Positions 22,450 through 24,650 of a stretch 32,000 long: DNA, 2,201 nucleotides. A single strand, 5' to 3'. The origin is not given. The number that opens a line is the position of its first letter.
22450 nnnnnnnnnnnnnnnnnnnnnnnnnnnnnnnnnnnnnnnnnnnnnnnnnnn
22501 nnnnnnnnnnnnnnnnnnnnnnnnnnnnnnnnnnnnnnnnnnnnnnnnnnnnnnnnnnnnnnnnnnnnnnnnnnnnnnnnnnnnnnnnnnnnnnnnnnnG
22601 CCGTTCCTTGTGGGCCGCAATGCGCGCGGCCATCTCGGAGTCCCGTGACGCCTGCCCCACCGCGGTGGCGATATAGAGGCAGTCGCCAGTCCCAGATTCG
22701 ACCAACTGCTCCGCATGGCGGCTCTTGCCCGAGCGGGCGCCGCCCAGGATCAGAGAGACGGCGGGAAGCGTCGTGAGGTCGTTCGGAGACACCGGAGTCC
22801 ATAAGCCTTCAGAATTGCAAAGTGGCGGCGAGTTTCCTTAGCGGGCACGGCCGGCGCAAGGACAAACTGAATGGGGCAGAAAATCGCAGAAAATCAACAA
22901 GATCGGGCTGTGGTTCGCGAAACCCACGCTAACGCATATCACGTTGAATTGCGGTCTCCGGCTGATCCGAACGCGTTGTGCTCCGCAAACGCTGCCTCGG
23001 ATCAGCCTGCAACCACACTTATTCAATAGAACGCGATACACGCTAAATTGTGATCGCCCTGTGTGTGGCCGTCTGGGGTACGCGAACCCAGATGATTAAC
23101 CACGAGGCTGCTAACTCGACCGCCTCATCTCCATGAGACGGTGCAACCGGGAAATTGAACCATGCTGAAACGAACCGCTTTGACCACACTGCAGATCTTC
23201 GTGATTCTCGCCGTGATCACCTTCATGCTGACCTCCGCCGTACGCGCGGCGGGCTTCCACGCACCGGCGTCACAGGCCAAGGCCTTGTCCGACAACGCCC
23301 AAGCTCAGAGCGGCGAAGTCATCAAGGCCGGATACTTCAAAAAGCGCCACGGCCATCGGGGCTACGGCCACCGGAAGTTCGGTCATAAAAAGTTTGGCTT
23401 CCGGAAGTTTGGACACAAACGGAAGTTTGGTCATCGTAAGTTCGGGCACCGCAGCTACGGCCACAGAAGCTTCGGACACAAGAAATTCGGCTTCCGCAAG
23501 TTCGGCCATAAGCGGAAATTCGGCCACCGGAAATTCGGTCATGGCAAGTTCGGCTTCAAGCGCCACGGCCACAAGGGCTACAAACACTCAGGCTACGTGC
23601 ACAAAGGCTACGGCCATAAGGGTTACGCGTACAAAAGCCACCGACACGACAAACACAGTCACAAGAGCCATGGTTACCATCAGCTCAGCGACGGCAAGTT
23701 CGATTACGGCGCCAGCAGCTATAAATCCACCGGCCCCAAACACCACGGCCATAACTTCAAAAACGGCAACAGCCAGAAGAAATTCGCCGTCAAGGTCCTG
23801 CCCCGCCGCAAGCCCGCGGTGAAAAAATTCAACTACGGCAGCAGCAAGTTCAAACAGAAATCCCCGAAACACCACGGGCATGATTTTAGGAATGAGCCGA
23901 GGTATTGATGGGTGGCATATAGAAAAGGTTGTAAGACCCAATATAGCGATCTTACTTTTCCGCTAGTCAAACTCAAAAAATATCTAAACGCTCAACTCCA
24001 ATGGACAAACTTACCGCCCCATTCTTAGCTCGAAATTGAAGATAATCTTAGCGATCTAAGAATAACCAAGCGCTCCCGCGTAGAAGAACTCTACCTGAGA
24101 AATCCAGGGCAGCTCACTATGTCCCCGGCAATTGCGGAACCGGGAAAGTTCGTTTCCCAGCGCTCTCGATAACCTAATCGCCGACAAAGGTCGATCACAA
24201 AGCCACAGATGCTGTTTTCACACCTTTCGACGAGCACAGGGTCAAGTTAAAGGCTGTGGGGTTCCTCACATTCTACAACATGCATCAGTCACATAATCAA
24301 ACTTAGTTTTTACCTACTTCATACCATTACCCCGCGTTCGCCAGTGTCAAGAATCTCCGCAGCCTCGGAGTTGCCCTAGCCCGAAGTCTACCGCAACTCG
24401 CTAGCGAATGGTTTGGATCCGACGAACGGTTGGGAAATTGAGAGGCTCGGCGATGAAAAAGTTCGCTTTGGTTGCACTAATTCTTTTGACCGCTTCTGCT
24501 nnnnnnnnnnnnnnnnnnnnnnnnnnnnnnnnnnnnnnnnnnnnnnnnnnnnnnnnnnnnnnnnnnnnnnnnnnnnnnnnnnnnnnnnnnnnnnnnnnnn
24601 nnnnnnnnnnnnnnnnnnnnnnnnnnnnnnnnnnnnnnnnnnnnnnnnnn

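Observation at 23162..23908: Secreted, hyper-basic His/Gly/aromatic pentapeptide-repeat protein divergent from the cobalt-chelatase operon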

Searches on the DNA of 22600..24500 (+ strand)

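Call 7: search_rna_families(source=window, start=22600, end=24500, threshold=evalue, max_evalue=10)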
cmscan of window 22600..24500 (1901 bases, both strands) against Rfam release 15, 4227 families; matches with E-value up to 10: 2.
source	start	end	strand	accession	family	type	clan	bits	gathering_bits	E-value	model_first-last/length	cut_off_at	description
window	22810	22869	+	RF02649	Trans44_sRNA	Gene; sRNA;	-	17.3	108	0.1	96-154/267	no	Ruegeria trans44 sRNA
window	22962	23006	+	RF00178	mir-24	Gene; miRNA;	-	15.1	50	7.6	15-58/69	no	mir-24 microRNA precursor family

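Call 48: search_rna_families(sources=[L001, L005, L006, L007, L008, L009], threshold=gathering)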
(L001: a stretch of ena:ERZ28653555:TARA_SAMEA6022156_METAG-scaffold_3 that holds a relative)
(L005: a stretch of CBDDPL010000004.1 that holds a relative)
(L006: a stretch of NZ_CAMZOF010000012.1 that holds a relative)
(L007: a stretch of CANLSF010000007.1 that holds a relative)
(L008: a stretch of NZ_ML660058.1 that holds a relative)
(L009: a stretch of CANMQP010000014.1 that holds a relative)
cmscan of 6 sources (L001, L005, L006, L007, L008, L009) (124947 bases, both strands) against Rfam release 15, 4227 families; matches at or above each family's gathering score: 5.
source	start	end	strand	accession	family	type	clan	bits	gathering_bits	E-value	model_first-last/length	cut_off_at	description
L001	17107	17195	+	RF00005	tRNA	Gene; tRNA;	CL00001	64.5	29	2e-11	1-71/71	no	tRNA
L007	11138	11226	+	RF00005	tRNA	Gene; tRNA;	CL00001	63.2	29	4.7e-11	1-71/71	no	tRNA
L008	11323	11411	+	RF00005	tRNA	Gene; tRNA;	CL00001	63.2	29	4.4e-11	1-71/71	no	tRNA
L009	11204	11292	+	RF00005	tRNA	Gene; tRNA;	CL00001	63.2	29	4.7e-11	1-71/71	no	tRNA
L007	12661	12751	+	RF00005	tRNA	Gene; tRNA;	CL00001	58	29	1.2e-09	1-71/71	no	tRNA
